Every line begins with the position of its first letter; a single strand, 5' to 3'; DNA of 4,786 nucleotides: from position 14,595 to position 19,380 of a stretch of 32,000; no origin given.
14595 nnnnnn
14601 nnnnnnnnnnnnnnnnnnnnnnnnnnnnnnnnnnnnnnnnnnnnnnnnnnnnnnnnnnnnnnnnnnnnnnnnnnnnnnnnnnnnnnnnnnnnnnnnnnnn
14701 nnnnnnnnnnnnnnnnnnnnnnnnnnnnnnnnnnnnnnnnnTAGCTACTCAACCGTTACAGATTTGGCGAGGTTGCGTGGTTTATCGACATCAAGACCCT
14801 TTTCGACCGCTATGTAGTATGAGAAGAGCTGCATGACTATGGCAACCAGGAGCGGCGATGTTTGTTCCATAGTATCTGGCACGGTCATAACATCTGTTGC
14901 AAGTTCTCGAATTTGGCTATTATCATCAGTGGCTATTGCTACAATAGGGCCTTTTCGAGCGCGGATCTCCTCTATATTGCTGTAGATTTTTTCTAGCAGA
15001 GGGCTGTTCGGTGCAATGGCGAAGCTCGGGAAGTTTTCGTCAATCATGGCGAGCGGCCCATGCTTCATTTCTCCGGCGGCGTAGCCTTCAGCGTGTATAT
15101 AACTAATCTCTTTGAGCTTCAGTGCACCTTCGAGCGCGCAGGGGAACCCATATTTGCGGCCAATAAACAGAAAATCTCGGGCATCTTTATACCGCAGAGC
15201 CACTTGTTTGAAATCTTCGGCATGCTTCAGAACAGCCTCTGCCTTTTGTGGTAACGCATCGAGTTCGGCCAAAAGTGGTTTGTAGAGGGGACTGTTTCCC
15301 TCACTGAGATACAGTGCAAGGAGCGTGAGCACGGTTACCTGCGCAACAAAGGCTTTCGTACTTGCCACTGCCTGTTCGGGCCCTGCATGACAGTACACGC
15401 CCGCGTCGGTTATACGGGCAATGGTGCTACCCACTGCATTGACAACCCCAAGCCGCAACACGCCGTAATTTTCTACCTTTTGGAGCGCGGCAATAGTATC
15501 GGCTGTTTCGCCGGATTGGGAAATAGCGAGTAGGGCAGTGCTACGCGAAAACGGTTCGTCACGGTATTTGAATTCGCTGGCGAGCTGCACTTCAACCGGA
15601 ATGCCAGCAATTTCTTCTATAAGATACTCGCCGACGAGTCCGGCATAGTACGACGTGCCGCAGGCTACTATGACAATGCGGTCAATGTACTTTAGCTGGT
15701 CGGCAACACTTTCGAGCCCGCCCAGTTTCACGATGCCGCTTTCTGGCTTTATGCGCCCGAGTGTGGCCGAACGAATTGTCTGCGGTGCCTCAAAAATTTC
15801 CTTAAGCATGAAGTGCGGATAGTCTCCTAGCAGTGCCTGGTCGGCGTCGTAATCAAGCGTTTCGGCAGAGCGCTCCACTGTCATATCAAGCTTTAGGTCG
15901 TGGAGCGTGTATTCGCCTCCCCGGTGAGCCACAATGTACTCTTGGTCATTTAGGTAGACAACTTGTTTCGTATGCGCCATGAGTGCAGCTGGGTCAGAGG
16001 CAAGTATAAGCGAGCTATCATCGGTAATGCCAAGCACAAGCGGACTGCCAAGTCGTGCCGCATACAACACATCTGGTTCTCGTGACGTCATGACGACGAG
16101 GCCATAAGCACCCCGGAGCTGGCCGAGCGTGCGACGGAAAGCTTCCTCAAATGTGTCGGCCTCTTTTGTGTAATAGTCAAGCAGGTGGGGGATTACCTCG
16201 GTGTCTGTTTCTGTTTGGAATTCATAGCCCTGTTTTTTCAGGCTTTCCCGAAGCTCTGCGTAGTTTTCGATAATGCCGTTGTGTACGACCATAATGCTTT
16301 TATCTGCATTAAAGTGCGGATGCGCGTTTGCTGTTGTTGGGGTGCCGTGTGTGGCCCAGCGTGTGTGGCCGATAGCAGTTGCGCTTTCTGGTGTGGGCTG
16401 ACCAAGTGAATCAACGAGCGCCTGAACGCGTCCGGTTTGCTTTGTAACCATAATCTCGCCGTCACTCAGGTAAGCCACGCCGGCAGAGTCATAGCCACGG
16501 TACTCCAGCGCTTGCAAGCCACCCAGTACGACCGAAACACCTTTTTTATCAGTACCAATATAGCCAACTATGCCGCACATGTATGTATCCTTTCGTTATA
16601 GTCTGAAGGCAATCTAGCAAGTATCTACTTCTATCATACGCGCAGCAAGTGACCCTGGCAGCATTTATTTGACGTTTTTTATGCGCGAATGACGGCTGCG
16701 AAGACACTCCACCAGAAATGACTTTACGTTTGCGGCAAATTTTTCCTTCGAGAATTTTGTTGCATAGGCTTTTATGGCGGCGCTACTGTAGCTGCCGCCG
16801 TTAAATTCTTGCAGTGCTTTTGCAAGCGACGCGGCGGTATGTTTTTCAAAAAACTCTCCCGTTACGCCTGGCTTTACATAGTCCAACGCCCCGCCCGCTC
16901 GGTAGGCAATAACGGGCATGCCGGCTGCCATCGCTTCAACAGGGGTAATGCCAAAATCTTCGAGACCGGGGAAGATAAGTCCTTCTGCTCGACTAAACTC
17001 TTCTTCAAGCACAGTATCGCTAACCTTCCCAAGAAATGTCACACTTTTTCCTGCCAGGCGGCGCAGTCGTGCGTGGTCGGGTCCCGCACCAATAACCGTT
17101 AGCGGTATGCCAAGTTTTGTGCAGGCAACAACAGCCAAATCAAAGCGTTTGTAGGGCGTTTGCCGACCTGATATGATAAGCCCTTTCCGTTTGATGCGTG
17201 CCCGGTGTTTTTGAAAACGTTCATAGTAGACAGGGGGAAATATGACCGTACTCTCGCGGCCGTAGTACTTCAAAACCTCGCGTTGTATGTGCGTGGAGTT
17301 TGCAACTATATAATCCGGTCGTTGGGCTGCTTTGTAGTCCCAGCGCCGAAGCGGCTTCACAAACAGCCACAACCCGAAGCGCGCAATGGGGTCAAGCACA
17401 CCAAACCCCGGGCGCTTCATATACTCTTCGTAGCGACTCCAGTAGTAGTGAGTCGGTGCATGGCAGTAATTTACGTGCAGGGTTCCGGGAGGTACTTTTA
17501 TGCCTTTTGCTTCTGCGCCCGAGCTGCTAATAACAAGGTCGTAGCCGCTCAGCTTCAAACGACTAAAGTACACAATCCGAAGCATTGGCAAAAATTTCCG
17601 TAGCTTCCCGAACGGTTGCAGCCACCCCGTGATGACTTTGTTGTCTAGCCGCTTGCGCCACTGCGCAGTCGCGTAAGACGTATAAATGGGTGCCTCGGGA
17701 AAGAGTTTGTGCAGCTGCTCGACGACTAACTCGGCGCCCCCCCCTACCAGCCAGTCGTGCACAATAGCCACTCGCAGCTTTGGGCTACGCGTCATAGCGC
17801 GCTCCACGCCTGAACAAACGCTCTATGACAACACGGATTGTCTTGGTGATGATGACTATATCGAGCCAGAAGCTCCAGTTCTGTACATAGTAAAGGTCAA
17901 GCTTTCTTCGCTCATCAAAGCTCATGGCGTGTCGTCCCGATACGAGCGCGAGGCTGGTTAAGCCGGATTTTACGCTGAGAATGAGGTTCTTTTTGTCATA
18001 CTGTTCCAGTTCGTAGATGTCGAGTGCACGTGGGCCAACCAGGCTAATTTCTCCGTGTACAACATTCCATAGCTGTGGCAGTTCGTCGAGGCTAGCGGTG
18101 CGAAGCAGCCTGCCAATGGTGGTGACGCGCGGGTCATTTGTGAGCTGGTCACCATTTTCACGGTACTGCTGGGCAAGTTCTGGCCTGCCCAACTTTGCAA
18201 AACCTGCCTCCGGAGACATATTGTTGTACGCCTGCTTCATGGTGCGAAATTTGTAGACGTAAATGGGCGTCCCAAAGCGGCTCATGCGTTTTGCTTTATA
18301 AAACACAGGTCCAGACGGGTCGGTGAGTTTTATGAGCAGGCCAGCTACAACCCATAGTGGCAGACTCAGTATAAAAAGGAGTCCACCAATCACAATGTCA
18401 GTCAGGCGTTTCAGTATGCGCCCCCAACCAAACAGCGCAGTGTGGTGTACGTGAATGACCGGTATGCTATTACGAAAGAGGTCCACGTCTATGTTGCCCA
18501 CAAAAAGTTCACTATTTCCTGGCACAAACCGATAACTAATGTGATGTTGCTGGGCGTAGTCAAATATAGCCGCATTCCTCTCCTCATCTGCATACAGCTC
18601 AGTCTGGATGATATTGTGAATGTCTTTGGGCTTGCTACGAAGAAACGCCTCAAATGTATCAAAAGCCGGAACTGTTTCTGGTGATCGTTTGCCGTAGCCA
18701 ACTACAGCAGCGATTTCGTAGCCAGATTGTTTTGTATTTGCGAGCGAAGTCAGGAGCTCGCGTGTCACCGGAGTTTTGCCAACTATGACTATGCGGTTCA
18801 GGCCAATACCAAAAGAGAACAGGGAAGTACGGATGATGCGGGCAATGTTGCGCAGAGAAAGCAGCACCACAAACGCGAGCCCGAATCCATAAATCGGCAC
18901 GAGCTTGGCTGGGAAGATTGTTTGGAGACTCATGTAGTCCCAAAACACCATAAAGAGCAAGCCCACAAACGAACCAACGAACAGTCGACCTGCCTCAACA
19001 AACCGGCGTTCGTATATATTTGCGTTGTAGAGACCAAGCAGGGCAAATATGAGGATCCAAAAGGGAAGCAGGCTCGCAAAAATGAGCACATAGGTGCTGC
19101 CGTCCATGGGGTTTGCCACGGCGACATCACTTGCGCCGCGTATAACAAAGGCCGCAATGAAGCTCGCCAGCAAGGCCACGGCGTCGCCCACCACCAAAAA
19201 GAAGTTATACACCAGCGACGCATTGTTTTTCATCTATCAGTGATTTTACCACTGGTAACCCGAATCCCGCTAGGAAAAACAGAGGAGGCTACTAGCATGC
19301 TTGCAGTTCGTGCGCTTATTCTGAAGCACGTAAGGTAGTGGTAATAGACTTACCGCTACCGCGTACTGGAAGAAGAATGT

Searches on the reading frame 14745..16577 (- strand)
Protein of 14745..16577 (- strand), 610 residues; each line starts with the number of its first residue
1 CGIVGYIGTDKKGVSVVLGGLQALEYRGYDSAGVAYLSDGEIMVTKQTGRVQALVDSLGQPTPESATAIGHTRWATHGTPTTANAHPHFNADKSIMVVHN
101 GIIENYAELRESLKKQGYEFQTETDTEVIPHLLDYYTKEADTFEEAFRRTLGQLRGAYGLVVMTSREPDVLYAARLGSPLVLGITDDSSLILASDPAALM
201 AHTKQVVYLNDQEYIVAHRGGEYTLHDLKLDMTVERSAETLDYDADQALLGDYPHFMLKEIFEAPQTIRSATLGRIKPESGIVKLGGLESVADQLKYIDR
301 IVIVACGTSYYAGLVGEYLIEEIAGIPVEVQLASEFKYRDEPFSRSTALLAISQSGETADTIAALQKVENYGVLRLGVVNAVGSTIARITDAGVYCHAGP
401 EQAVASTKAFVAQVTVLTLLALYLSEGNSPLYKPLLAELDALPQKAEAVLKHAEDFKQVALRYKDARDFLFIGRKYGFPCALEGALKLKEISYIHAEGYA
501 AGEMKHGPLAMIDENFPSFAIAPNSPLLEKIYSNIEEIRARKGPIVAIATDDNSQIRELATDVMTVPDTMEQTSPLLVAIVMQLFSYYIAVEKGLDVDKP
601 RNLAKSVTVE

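Call 29: search_protein_families(library=pfam, proteins=[window:14745-16577:-], max_evalue=0.001)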
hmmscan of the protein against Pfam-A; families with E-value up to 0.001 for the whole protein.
window:14745-16577:- (610 aa): 4 families
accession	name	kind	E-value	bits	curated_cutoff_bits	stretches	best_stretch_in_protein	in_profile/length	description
PF01380.27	SIS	-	1.1e-49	168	25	2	299-422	6-130/131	SIS domain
PF13522.11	GATase_6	-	5.2e-22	78.7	27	1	65-195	10-130/130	Glutamine amidotransferase domain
PF13537.11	GATase_7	-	1.2e-18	67.7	25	1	81-200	9-122/123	Glutamine amidotransferase domain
PF13230.11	GATase_4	-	0.00012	21.5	23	1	63-142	69-147/272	Glutamine amidotransferases class-II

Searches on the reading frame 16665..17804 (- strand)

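Call 29: search_protein_families(library=pfam, proteins=[window:16665-17804:-], max_evalue=0.001)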
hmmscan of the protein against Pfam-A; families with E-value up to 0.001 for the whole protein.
window:16665-17804:- (379 aa): 4 families
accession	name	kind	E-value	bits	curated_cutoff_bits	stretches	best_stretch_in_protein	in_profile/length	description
PF00534.26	Glycos_transf_1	-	6.3e-24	84.9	26.4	1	197-349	6-170/172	Glycosyl transferases group 1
PF13692.12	Glyco_trans_1_4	-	2.7e-18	67.1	27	1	208-333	3-138/142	Glycosyl transferases group 1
PF13439.12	Glyco_transf_4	-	4.8e-08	33.6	28.5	1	22-192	2-166/170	Glycosyltransferase Family 4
PF20706.3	GT4-conflict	-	3.7e-06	26.6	26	1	175-317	163-327/385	Family 4 Glycosyltransferase in conflict systems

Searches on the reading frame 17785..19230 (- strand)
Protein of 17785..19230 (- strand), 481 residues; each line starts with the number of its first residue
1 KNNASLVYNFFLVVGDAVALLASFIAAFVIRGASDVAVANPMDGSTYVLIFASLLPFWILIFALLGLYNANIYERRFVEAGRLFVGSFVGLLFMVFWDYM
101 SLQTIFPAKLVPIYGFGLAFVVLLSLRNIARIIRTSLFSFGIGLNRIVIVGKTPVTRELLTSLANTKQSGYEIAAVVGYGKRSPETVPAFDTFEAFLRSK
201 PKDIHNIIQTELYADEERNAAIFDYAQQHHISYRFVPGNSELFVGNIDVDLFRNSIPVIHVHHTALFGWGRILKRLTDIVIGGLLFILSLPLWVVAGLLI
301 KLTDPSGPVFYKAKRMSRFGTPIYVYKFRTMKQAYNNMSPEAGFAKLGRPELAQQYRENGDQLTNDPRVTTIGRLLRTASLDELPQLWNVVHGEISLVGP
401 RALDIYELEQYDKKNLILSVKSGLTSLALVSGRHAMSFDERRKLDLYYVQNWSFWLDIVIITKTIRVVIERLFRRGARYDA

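Call 29: search_protein_families(library=pfam, proteins=[window:17785-19230:-], max_evalue=0.001)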
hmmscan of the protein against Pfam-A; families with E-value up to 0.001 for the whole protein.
window:17785-19230:- (481 aa): 2 families
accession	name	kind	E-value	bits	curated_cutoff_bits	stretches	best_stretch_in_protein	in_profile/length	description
PF02397.22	Bac_transf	-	8.2e-54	182.3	27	1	274-469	1-178/179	Bacterial sugar transferase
PF13727.12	CoA_binding_3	-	4.7e-07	30.4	25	1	64-237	2-175/175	CoA-binding domain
